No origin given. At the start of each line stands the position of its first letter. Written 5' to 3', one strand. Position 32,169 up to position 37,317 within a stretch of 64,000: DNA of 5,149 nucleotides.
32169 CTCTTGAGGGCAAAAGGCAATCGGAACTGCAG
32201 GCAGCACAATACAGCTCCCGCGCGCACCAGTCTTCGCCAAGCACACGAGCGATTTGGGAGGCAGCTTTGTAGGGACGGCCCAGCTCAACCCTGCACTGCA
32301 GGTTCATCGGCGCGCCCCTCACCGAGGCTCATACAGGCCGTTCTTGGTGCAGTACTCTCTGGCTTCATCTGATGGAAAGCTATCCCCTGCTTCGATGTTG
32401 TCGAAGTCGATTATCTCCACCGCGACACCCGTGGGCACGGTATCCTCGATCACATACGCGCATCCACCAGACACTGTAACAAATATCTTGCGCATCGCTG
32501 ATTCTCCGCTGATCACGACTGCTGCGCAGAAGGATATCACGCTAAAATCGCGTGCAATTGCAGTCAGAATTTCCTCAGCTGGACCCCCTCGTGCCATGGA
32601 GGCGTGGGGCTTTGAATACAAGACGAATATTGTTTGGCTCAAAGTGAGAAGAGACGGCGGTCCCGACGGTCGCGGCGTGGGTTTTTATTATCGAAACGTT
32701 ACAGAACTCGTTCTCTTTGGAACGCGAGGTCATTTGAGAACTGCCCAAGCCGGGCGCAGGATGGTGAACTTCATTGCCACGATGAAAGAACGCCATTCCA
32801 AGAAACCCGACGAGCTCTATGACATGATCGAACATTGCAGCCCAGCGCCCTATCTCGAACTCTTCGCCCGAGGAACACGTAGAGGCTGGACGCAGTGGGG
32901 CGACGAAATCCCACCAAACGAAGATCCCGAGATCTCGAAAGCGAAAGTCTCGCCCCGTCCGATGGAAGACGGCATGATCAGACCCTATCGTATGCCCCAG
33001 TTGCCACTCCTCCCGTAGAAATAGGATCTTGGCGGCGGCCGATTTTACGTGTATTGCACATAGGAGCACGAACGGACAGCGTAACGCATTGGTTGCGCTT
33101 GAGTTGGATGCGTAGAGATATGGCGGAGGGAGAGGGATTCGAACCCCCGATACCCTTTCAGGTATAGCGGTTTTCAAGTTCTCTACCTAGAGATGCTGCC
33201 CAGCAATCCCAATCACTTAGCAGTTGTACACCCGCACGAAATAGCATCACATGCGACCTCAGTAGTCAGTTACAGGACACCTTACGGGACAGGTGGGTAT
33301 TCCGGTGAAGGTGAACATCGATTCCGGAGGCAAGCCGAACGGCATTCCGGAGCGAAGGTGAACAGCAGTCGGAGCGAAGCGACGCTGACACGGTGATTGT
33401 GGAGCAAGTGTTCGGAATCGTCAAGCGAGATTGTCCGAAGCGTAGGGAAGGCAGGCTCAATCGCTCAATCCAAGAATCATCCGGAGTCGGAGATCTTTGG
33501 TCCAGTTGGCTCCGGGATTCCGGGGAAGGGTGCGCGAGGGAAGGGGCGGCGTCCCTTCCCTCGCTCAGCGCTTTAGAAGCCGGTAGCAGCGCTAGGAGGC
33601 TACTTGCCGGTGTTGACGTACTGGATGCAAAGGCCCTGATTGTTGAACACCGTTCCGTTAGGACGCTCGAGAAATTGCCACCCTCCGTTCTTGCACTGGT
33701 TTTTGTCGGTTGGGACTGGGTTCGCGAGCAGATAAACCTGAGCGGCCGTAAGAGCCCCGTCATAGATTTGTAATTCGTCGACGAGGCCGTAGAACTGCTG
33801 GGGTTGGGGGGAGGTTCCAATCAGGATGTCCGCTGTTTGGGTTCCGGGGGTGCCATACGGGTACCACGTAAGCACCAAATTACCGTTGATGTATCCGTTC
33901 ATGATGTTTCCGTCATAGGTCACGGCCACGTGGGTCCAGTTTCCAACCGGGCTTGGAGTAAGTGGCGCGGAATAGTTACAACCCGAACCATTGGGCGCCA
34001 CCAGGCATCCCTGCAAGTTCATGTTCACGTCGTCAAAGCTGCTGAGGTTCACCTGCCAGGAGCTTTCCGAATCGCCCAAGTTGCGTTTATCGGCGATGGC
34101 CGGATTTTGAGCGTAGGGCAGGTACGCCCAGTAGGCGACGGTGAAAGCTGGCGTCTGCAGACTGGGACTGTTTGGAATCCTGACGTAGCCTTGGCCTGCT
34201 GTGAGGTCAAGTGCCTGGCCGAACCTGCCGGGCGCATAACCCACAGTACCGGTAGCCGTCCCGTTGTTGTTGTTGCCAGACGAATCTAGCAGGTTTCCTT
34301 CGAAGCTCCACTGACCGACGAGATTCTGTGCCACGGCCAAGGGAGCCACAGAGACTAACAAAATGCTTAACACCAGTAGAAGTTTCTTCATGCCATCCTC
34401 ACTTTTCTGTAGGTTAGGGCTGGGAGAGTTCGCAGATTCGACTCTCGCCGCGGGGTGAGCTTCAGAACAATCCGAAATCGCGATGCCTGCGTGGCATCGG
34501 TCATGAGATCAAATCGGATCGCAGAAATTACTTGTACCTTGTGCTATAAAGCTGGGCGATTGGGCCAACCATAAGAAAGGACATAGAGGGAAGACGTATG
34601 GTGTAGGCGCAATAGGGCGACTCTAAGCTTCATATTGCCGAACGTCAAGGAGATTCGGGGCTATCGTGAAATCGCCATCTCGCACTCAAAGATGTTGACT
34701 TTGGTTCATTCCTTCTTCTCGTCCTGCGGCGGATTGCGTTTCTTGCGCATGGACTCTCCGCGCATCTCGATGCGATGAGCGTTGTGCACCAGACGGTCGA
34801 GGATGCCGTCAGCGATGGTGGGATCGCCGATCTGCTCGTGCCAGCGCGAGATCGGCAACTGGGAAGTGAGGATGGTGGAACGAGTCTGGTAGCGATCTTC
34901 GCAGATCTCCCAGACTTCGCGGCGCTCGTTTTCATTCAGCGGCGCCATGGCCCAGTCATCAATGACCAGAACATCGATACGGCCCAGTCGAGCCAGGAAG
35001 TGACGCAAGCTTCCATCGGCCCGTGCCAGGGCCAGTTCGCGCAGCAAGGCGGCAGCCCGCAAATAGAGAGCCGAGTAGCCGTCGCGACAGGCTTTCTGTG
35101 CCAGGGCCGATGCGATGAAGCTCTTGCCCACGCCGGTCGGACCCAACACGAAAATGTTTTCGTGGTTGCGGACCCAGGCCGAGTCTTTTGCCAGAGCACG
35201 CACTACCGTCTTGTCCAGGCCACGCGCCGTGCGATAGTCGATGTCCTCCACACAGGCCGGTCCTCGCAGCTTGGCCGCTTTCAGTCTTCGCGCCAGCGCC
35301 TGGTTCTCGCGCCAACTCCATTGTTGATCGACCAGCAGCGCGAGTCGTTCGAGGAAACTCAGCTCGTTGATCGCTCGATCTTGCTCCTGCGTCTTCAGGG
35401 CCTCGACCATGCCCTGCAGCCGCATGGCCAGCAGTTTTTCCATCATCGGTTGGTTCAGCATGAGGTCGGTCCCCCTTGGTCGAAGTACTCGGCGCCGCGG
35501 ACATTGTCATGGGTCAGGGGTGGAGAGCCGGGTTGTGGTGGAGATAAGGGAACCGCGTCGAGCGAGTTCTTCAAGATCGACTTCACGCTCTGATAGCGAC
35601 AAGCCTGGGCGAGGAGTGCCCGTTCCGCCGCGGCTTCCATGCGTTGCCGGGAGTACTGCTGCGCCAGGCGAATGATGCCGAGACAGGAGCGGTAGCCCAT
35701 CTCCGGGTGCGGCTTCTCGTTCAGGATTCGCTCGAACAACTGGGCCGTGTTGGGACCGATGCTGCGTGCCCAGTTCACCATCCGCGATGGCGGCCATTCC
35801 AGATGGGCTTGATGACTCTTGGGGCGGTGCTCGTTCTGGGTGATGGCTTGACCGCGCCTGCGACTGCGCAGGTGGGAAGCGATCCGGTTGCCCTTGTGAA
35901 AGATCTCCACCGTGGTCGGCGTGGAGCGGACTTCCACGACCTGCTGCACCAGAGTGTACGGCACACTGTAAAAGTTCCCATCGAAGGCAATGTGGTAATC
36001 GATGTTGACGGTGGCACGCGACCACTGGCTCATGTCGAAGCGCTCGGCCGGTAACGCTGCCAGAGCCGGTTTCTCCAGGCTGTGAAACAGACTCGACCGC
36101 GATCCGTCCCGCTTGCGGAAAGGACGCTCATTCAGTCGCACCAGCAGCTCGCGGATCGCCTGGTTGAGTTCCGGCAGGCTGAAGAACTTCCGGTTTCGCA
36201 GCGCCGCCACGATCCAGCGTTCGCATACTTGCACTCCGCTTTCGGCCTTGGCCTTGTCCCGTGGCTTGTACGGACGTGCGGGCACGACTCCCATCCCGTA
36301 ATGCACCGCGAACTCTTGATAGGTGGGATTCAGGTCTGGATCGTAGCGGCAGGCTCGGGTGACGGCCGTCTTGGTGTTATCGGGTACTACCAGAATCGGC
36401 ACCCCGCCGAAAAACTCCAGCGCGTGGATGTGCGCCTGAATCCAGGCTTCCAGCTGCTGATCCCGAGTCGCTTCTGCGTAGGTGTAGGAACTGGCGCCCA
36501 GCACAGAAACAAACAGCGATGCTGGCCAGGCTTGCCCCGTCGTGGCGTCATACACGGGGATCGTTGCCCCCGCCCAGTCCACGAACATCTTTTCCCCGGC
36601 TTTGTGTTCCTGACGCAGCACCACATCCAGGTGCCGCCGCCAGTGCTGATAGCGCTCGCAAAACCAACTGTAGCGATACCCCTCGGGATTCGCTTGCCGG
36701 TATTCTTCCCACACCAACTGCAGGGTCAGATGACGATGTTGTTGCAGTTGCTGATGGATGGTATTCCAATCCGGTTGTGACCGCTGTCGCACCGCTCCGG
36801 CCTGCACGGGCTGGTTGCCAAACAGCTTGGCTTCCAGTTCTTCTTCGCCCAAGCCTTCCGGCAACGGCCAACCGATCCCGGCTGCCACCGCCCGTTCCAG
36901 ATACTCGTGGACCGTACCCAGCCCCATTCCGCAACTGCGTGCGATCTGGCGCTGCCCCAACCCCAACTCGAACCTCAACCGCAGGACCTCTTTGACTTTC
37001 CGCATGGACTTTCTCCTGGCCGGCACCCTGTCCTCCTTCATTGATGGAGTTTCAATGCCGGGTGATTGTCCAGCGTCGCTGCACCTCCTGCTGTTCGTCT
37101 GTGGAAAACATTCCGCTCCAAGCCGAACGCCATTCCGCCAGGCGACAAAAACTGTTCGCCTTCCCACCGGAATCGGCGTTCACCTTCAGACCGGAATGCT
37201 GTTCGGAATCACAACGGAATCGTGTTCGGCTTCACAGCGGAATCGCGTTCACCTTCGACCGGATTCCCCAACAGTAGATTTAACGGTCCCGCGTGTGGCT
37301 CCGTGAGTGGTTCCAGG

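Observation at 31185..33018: DpnI-type methyl-directed endonuclease cassette sits exactly where the middle of an R-M operon is missing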

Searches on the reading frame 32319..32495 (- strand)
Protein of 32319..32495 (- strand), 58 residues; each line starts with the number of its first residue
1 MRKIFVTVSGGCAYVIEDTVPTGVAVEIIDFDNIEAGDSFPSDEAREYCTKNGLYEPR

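Call 23: search_protein_families(library=ncbifam, proteins=[window:32319-32495:-], max_evalue=0.01)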
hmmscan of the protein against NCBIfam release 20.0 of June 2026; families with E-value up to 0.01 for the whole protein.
window:32319-32495:- (58 aa): 0 families

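Call 25: find_homologous_proteins(query=window:32319-32495:-, max_evalue=0.001)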
Query window:32319-32495:- (58 aa): 170 proteins with E <= 0.001 among 170 candidates; the best 120 are listed.
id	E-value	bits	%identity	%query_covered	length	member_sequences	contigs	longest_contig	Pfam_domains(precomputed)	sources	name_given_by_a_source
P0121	9.1e-32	125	100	100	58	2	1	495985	-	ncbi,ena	-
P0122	1.6e-25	105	88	97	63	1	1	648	-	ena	-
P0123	7.6e-25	103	84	98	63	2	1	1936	-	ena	-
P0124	1.1e-24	103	85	100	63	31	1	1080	-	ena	-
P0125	1.1e-24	103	85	100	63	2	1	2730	-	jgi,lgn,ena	-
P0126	1.4e-24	102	84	98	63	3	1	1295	-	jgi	jgi:S-formylglutathione hydrolase FrmB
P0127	1.5e-24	102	84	98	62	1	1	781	-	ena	-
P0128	1.7e-24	102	82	98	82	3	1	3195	-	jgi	-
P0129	2.0e-24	102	83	100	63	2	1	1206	-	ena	-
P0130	2.1e-24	102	82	98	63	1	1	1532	-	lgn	-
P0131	2.8e-24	101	84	98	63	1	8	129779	-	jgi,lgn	-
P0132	3.0e-24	101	85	100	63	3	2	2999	-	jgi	-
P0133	3.0e-24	101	82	98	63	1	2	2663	-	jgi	jgi:hypothetical protein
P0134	3.6e-24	101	82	97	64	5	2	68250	-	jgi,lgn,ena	-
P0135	3.8e-24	101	82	98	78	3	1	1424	-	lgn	-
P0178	1.2e-22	96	79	98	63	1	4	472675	-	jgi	jgi:hypothetical protein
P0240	7.0e-21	91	72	100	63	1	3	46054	-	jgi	jgi:hypothetical protein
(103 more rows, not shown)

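Call 26: find_encoding_contigs(protein=P0131, flank=4000, max_places=4)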
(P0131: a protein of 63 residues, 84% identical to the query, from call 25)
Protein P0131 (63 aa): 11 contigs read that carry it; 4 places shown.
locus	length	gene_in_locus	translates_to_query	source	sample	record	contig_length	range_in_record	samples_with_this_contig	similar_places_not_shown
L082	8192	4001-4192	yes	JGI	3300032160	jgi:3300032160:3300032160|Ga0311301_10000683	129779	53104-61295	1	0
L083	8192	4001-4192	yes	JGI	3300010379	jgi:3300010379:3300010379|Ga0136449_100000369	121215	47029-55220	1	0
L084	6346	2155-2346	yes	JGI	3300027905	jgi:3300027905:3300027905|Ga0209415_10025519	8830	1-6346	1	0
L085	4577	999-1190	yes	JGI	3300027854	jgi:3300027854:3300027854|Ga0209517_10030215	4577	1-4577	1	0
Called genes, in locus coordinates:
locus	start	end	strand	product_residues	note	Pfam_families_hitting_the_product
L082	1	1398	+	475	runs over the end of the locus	PF00990:GGDEF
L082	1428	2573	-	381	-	-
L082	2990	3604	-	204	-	PF07603:Lcl_C, PF26707:DUF8237 (faint)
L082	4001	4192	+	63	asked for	-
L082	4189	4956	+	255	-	PF06044:DpnI, PF17726:DpnI_C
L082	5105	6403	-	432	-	PF00202:Aminotran_3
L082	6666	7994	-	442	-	-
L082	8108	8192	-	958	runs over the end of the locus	PF08450:SGL (faint), PF10282:Lactonase (faint), PF04185:Phosphoesterase (weak)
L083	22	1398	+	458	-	PF00990:GGDEF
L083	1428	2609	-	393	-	-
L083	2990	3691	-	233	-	PF07603:Lcl_C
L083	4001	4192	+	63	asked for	-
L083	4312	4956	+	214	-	PF06044:DpnI, PF17726:DpnI_C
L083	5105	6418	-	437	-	PF00202:Aminotran_3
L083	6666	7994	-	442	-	-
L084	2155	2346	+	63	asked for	-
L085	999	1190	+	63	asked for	-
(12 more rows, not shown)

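Call 27: find_encoding_contigs(protein=P0178, flank=4000, max_places=3)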
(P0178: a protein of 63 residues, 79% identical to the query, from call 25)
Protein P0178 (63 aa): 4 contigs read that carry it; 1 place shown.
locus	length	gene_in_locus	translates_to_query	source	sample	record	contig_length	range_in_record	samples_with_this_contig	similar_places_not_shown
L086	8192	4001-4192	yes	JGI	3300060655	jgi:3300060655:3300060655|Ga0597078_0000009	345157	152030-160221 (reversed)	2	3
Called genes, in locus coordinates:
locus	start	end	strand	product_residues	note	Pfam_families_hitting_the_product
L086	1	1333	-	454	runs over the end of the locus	PF00772:DnaB, PF13481:AAA_25, PF03796:DnaB_C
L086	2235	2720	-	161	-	PF11645:PDDEXK_5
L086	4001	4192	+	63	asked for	-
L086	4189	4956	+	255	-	PF06044:DpnI, PF17726:DpnI_C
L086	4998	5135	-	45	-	PF09195:Endonuc-BglII (weak)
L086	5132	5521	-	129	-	PF09195:Endonuc-BglII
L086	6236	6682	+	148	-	PF01797:Y1_Tnp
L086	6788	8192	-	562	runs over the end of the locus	PF03979:Sigma70_r1_1, PF00140:Sigma70_r1_2, PF04542:Sigma70_r2, PF04539:Sigma70_r3, PF04545:Sigma70_r4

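Call 28: find_encoding_contigs(protein=P0240, flank=4000, max_places=3)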
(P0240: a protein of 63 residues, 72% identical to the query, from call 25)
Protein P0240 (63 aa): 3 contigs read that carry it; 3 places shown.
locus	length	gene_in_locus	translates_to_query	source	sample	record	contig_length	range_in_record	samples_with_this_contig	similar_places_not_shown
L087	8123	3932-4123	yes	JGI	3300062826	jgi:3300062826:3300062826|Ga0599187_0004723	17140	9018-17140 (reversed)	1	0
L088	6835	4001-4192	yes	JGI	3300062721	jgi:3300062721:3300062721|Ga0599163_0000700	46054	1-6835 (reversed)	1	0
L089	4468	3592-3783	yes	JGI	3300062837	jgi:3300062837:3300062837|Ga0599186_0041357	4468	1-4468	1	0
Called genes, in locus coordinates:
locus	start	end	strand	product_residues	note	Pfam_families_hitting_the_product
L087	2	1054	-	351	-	?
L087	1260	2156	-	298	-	PF01148:CTP_transf_1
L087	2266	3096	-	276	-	PF01255:Prenyltransf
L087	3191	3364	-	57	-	-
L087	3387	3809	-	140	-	PF05063:MT-A70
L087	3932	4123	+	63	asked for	-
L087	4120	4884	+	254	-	PF06044:DpnI, PF17726:DpnI_C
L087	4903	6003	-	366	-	PF00089:Trypsin, PF13365:Trypsin_2, PF00595:PDZ (weak), PF13180:PDZ_2, PF17820:PDZ_6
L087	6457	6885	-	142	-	PF12844:HTH_19, PF13560:HTH_31, PF01381:HTH_3, PF13443:HTH_26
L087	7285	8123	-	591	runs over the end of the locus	-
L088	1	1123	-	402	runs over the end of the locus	PF02670:DXP_reductoisom, PF08436:DXP_redisom_C, PF13288:DXPR_C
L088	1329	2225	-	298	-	PF01148:CTP_transf_1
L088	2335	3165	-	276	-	PF01255:Prenyltransf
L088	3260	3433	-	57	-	-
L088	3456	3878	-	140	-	PF05063:MT-A70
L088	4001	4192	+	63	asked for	-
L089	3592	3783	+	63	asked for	-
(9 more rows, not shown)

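Call 54: predict_structure(alignment_id=A3)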
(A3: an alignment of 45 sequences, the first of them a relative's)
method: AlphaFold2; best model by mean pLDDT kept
length: 58 residues; sequences in the alignment: 45
mean_pLDDT: 90.9   pTM: 0.72
mean pLDDT of the five models: 90.9, 90.7, 90.6, 90.3, 82.3
residues with pLDDT >= 90: 46; 70-90: 10; 50-70: 2; < 50: 0
segments of 3 or more residues with pLDDT < 50: none
pLDDT, mean of each block of 10 residues (from residue 1): 90 91 95 93 94 81
secondary structure, 60 per line:
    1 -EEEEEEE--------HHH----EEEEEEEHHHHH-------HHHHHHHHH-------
elements in order: E2-8 E24-30 H31-35 H43-51

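Call 57: fold_search(model_id=the predicted structure, library=pdb)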
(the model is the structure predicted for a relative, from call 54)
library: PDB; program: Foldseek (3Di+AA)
matches with E <= 10: 20; with E <= 0.001: 0
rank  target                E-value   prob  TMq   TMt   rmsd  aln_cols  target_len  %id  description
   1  4lwz_A                2.8e+00  0.05  0.23  0.12   6.8        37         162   24  Crystal structure of Myo5b globular tail domain in complex with inactive Rab11a (released 2013-11-20)
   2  8szp_B                3.3e+00  0.07  0.32  0.03   6.1        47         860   15  Human DHX9 bound to ADP (released 2023-08-02)
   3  7sck_B                3.3e+00  0.06  0.33  0.05   4.5        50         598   22  Cryo-EM structure of the human Exostosin-1 and Exostosin-2 heterodimer in complex with a 7-sugar oligosaccharide accep (released 2022-09-28)
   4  6oux_A                4.1e+00  0.07  0.37  0.09   6.4        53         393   15  Structure of SMUL_1544, a decarboxylase from Sulfurospirillum multivorans (released 2019-06-05)
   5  2hv8_A                4.4e+00  0.03  0.23  0.12   6.6        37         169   24  Crystal structure of GTP-bound Rab11 in complex with FIP3 (released 2006-11-21)
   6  8h48_B                5.4e+00  0.07  0.35  0.07   5.9        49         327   10  Blasnase-T13A/P55F with L-asn (released 2023-10-18)
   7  5ee3_A                5.4e+00  0.03  0.23  0.06   9.6        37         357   27  COMPLEX STRUCTURE OF OSYCHF1 WITH AMP-PNP (released 2016-02-24)
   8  6oyc_B                5.9e+00  0.05  0.39  0.06   5.8        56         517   14  Glycosylation Associate Protein (Gap123) complex from Streptococcus agalactiae (released 2020-05-20)
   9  8fwj_M                6.8e+00  0.04  0.40  0.30   5.2        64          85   14  Structure of dodecameric KaiC-RS-S413E/S414E complexed with KaiB-RS solved by cryo-EM (released 2023-03-22)
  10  5tjl_A                6.8e+00  0.04  0.34  0.09   7.0        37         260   11  Crystal structure of GTA + A trisaccharide (mercury derivative) (released 2017-06-14)
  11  8vof_B                6.8e+00  0.02  0.23  0.11   6.7        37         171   24  GI targeted CpPI4K inhibitor (released 2024-09-04)
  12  3luj_A                7.3e+00  0.03  0.36  0.19   7.8        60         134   17  Crystal structure of MID domain from hAGO2 in complex with UMP (released 2010-05-26)
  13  1tee_A                7.3e+00  0.02  0.28  0.07   3.9        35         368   11  Crystal structure of C205F mutant of PKS18 from Mycobacterium tuberculosis (released 2004-08-03)
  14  8d55_C                7.3e+00  0.01  0.19  0.02  14.2        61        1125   20  Closed state of SARS-CoV-2 BA.2 variant spike protein (released 2023-06-07)
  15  8i8c_N                9.1e+00  0.02  0.38  0.14  11.0        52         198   12  Plug structure of the Autographa californica multiple nucleopolyhedrovirus (AcMNPV) (released 2023-12-13)
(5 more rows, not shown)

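Call 58: search_protein_families(library=padloc, proteins=[window:32319-32495:-], max_evalue=0.01)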
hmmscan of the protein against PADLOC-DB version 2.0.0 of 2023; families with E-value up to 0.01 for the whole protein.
window:32319-32495:- (58 aa): 0 families

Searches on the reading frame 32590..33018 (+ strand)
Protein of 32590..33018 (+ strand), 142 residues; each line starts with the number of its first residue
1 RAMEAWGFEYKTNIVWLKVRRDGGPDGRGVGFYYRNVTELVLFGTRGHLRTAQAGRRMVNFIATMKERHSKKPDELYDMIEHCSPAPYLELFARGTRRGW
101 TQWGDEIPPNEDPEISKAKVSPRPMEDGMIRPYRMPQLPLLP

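Call 23: search_protein_families(library=ncbifam, proteins=[window:32590-33018:+], max_evalue=0.01)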
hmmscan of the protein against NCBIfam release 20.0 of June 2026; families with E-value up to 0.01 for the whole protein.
window:32590-33018:+ (142 aa): 0 families

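Call 58: search_protein_families(library=padloc, proteins=[window:32596-33018:+], max_evalue=0.01)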
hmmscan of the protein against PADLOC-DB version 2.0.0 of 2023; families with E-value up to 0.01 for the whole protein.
window:32596-33018:+ (140 aa): 2 families
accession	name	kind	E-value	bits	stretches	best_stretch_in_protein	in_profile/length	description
PDLC03221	MTase_II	-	3.6e-47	159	1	1-130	88-213/272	Type II methyltransferase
PDLC03262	MTase_II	-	2.2e-40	136.5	1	1-112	75-187/204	Type II methyltransferase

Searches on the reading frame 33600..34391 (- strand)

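Call 70: search_protein_families(library=pfam, proteins=[window:33600-34391:-], max_evalue=0.001)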
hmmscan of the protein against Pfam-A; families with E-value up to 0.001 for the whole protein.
window:33600-34391:- (263 aa): 1 family
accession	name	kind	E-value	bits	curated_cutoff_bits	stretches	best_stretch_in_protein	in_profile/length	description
PF13385.13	Laminin_G_3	-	3.8e-23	82.7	27.6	1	66-219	3-150/151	Concanavalin A-like lectin/glucanases superfamily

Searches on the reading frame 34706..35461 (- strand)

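Call 70: search_protein_families(library=pfam, proteins=[window:34706-35461:-], max_evalue=0.001)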
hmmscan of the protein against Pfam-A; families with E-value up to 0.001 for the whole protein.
window:34706-35461:- (251 aa): 5 families
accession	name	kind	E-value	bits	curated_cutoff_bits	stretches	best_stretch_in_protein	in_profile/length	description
PF01695.23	IstB_IS21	-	1.4e-69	234.7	24.1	1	10-242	3-234/238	IstB-like ATP binding protein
PF00308.24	Bac_DnaA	-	5.1e-06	27.2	23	1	86-189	22-125/162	Bacterial DnaA ATPAse domain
PF20720.3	nSTAND3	-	6.8e-05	23.1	27.2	1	97-137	14-54/155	Novel STAND NTPase 3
PF13191.12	AAA_16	-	7.9e-05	23.7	32.6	1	101-139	25-63/167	AAA ATPase domain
PF00004.35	AAA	-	0.00071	20.5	21.2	0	104-169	2-65/131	ATPase family associated with various cellular activities (AAA)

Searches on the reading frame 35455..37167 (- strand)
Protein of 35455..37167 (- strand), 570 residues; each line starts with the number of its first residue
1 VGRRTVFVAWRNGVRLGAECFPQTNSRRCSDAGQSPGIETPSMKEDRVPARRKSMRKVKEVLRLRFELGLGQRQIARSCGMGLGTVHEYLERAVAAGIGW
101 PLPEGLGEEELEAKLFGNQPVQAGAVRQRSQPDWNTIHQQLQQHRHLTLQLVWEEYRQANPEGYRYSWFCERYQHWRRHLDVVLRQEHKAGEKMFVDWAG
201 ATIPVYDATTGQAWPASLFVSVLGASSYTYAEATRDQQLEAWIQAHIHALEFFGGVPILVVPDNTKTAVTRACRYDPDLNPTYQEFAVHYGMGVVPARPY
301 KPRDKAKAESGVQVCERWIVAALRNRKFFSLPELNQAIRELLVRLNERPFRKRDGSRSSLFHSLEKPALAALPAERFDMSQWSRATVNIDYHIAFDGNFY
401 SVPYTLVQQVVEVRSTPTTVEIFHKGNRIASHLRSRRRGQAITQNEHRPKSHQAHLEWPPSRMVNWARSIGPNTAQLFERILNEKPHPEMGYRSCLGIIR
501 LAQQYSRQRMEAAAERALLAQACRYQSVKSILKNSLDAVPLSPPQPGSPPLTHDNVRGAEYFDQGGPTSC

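Call 70: search_protein_families(library=pfam, proteins=[window:35455-37167:-], max_evalue=0.001)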
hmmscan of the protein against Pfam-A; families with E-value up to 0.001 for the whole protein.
window:35455-37167:- (570 aa): 3 families
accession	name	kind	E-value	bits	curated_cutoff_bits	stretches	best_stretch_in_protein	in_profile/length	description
PF22483.2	Mu-transpos_C_2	-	1.3e-24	86.1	27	1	372-443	1-72/73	Mu transposase, C-terminal domain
PF00665.32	rve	-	9e-10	39.2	32.6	1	188-302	2-102/102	Integrase core domain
PF08281.18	Sigma70_r4_2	-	1.1e-05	25.4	25.7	1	57-95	14-52/54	Sigma-70, region 4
